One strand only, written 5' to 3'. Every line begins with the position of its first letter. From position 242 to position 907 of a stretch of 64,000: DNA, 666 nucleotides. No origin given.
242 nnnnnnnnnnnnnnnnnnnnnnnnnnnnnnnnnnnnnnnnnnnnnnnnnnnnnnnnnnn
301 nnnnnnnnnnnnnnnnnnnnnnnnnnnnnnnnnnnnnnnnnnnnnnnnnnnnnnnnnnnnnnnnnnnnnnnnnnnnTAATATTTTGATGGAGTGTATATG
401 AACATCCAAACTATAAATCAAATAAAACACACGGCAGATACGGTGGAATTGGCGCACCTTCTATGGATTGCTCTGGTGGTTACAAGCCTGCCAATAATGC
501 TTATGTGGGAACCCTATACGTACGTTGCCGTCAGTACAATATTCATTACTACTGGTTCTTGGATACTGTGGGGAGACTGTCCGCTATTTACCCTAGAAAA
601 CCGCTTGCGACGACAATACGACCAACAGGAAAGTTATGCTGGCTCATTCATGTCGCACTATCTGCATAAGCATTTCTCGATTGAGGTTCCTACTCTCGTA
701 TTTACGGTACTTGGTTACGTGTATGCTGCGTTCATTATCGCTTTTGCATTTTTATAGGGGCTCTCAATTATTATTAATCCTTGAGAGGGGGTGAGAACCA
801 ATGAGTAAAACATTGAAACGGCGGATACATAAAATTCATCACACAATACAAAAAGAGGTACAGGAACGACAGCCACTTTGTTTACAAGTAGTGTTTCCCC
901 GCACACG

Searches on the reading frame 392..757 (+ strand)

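Call 56: search_protein_families(library=pfam, proteins=[window:392-757:+], max_evalue=0.001)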
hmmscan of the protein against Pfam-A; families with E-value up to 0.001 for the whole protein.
window:392-757:+ (121 aa): 1 family
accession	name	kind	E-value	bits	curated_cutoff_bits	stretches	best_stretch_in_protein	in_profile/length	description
PF10861.13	DUF2784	-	1.7e-12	47.8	29.7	1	14-118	3-103/109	Protein of Unknown function (DUF2784)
